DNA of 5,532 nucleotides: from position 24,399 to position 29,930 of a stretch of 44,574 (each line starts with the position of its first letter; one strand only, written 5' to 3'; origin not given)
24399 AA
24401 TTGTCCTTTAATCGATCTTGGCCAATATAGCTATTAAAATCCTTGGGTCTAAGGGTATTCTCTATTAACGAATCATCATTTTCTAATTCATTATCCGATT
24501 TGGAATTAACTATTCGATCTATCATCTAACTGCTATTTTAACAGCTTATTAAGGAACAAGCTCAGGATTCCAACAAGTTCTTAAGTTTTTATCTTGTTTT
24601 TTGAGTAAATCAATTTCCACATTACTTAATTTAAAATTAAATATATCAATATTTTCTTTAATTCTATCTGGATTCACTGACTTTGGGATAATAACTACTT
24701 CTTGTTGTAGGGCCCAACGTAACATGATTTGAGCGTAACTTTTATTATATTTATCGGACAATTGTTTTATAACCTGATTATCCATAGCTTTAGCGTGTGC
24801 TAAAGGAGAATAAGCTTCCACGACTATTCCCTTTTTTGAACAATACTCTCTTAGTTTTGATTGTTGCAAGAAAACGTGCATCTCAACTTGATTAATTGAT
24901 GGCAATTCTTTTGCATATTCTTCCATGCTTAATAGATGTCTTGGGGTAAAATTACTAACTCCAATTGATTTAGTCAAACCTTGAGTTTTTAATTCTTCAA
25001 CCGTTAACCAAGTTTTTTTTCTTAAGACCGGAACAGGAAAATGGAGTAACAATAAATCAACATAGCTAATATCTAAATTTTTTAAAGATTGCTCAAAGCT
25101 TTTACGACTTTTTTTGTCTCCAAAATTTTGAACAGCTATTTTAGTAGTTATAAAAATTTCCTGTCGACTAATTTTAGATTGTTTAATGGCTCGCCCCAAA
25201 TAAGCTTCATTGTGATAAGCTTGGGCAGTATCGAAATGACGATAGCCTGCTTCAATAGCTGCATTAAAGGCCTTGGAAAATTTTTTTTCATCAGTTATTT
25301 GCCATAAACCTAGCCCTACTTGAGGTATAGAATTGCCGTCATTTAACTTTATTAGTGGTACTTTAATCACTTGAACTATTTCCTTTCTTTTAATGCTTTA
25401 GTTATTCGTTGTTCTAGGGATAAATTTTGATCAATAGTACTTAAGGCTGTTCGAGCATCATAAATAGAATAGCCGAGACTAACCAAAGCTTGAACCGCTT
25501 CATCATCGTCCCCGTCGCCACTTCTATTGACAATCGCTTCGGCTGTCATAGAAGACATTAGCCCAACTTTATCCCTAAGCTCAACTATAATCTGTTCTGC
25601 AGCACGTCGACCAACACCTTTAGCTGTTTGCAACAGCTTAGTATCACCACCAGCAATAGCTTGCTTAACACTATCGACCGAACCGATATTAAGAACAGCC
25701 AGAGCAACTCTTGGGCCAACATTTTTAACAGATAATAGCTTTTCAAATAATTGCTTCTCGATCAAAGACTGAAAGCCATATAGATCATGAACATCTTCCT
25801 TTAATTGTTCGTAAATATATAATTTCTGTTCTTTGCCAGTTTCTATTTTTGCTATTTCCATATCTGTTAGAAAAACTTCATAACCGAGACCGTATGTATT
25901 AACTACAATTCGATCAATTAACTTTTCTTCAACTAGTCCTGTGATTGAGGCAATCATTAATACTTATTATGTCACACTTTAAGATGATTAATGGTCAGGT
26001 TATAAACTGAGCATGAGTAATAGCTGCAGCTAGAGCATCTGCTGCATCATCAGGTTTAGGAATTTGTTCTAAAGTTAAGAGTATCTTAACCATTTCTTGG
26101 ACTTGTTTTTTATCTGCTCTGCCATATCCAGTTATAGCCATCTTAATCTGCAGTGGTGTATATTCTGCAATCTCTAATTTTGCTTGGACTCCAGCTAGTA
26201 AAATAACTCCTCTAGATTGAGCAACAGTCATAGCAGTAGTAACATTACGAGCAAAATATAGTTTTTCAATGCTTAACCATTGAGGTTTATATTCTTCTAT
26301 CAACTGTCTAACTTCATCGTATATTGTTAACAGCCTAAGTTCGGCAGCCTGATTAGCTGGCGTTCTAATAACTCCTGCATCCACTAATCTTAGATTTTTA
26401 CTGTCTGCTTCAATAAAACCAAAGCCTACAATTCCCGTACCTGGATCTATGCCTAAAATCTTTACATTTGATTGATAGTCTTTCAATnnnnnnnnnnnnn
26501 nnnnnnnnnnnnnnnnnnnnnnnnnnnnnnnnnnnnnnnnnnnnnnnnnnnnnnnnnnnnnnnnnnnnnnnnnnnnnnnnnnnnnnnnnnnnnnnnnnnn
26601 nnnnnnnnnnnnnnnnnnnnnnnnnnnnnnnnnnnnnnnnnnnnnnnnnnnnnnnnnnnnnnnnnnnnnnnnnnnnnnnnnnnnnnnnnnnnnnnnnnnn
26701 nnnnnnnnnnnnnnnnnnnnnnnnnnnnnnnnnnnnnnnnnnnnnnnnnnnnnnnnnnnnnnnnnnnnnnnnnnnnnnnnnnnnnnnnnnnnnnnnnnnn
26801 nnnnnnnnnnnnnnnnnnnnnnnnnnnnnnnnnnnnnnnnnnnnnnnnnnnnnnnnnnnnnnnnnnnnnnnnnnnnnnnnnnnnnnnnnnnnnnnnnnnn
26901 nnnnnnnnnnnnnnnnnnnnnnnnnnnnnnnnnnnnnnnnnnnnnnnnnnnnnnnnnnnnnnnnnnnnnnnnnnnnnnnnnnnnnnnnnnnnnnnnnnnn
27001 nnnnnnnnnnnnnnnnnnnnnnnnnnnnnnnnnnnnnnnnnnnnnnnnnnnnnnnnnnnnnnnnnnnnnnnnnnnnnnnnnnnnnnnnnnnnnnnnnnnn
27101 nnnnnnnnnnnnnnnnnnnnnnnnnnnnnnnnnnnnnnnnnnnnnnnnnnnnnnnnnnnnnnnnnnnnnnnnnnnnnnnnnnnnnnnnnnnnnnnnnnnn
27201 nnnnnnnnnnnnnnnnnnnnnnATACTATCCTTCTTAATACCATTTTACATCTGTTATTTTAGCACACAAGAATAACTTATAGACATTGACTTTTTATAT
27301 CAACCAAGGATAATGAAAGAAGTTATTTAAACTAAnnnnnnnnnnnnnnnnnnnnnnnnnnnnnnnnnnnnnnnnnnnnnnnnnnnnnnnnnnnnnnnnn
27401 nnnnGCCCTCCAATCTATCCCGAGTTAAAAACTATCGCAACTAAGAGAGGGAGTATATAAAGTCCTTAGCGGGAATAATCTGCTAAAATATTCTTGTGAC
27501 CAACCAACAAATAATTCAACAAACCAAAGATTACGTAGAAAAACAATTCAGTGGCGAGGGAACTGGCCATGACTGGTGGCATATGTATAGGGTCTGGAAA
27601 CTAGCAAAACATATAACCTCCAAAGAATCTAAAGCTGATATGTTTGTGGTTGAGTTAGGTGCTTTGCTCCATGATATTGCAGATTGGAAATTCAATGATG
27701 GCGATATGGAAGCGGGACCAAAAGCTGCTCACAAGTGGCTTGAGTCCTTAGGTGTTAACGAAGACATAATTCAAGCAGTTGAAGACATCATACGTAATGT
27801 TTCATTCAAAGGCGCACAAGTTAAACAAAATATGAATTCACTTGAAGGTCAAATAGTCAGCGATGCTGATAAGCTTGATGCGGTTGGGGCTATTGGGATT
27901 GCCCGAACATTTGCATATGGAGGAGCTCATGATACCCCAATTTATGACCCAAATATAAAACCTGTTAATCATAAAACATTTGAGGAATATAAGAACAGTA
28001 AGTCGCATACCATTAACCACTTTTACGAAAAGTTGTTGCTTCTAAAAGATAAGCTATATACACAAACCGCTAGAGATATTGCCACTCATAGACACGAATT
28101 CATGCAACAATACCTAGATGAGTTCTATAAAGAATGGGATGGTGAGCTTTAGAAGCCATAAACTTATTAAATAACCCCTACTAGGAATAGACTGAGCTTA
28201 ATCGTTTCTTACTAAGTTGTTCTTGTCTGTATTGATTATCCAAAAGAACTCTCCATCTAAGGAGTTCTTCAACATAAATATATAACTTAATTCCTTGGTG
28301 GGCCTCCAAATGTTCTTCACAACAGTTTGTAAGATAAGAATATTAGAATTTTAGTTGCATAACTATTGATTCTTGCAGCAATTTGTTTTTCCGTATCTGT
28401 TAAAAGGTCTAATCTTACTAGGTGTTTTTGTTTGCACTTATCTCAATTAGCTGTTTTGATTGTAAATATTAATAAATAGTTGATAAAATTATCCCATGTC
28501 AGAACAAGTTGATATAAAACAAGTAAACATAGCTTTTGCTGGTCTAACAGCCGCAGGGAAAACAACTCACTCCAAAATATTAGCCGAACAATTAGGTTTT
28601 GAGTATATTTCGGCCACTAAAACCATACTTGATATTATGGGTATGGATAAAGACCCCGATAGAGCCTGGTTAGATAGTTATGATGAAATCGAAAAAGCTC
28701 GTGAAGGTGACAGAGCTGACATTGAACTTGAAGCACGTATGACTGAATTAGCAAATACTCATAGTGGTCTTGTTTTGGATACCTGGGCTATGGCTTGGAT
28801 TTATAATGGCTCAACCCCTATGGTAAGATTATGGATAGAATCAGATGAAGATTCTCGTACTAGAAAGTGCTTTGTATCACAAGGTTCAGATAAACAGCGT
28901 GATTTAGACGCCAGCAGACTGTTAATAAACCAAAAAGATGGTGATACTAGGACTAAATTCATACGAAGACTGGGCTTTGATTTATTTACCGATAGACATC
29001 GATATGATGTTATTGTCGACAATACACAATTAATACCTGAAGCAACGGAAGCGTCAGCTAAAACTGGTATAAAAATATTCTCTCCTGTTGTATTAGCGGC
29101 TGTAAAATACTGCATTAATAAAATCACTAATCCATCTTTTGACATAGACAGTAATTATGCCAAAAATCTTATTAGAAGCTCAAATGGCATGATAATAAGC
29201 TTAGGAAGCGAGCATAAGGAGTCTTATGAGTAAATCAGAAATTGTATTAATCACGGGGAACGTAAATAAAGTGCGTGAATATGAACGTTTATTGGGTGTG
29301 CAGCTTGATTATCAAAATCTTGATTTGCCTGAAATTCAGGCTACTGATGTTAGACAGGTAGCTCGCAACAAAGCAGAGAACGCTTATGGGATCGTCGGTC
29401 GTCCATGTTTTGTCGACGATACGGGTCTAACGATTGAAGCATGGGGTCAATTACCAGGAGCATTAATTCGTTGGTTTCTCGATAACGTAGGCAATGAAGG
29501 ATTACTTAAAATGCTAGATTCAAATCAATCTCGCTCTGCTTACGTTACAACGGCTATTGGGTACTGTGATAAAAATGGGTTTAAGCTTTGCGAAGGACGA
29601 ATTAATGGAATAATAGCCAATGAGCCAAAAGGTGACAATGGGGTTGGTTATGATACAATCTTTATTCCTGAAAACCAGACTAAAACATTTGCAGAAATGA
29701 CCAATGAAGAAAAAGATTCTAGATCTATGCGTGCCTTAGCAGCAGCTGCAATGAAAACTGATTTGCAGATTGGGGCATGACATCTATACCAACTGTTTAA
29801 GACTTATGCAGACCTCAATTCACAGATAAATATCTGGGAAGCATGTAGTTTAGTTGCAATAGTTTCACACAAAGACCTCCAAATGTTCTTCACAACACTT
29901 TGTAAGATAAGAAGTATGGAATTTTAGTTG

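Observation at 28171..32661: Three paralogous copies of an unannotated 42-codon mini-gene with a coding-type substitution pattern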

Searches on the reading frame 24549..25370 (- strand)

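Call 35: search_protein_families(library=pfam, proteins=[window:24549-25370:-], max_evalue=0.01)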
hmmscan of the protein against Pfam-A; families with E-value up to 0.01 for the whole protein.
window:24549-25370:- (273 aa): 1 family
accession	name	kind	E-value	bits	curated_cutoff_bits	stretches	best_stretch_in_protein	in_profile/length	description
PF00248.27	Aldo_ket_red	-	8.3e-55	186.3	24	1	18-258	2-288/291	Aldo/keto reductase family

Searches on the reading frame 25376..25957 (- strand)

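Call 35: search_protein_families(library=pfam, proteins=[window:25376-25957:-], max_evalue=0.01)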
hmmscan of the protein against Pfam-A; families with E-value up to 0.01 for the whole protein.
window:25376-25957:- (193 aa): 3 families
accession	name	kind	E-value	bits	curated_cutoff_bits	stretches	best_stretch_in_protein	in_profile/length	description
PF01330.27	RuvA_N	-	8.1e-15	55.1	23.6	1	1-61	1-61/61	RuvA N terminal domain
PF14520.12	HHH_5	-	1.9e-13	51.1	27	1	71-129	1-57/57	Helix-hairpin-helix domain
PF07499.19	RuvA_C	-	9.6e-08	32.8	24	1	152-190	4-44/47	RuvA, C-terminal domain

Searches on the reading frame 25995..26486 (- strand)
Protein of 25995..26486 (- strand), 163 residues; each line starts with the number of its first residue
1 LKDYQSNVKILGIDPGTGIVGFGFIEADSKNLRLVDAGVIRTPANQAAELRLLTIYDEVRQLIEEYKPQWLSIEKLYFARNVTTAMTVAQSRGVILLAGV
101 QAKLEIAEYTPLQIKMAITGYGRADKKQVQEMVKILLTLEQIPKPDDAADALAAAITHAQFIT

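Call 35: search_protein_families(library=pfam, proteins=[window:25995-26486:-], max_evalue=0.01)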
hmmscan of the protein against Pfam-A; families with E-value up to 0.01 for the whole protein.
window:25995-26486:- (163 aa): 2 families
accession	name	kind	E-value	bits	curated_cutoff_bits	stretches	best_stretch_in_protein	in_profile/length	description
PF02075.23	RuvC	-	2.5e-55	186.9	22.2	1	10-158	1-148/148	Crossover junction endodeoxyribonuclease RuvC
PF24132.1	DUF7399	-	0.0035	18.2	27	1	33-88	57-112/134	Family of unknown function (DUF7399)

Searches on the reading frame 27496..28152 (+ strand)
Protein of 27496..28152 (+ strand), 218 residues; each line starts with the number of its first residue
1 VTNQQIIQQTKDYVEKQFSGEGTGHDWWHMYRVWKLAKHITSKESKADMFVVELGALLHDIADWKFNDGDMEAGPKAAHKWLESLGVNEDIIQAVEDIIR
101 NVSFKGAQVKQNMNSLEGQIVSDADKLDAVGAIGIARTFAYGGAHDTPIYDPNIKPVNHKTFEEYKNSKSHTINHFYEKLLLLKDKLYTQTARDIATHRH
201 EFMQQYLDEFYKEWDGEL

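Call 11: search_protein_families(library=pfam, proteins=[window:27496-28152:+], max_evalue=0.01)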
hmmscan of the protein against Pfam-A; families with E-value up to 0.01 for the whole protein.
window:27496-28152:+ (218 aa): 1 family
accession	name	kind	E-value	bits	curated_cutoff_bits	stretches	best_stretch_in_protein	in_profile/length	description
PF01966.28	HD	-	3e-12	47.3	22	1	29-129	4-115/116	HD domain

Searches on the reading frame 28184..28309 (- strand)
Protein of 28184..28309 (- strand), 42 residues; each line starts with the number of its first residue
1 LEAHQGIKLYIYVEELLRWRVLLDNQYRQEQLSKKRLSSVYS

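Call 12: search_protein_families(library=pfam, proteins=[window:28184-28309:-], max_evalue=10)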
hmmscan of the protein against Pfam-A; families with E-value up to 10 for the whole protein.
seq(42 aa): 0 families
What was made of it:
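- Tried and rejected: Known protein family for the peptide: Pfam found nothing (call 12).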

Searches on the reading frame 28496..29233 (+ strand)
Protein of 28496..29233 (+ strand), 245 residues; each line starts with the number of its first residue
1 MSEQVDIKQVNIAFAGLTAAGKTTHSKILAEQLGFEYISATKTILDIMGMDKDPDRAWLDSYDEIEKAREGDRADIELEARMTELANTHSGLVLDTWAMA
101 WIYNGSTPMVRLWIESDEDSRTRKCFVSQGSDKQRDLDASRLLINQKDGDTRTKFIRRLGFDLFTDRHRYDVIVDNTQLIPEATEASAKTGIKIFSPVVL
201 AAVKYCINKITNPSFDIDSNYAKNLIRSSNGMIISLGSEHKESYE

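Call 11: search_protein_families(library=pfam, proteins=[window:28496-29233:+], max_evalue=0.01)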
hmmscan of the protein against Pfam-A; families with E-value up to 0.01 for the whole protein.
window:28496-29233:+ (245 aa): 4 families
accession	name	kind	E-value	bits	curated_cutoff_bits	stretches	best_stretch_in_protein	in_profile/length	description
PF13189.12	Cytidylate_kin2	-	2.1e-09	38.3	28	1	12-177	2-175/176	Cytidylate kinase-like family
PF13238.12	AAA_18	-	4.8e-06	27.5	29.4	1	12-109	1-92/128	AAA domain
PF13207.12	AAA_17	-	4.3e-05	24.2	27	1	16-111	2-93/136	AAA domain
PF13671.12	AAA_33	-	0.00032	21.5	27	1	13-65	3-55/143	AAA domain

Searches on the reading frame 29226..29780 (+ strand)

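Call 11: search_protein_families(library=pfam, proteins=[window:29226-29780:+], max_evalue=0.01)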
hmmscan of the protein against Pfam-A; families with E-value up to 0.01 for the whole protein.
window:29226-29780:+ (184 aa): 1 family
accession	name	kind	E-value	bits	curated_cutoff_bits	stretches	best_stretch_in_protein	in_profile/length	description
PF01725.21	Ham1p_like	-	1.9e-46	158.8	22.5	1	6-177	1-184/186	Ham1 family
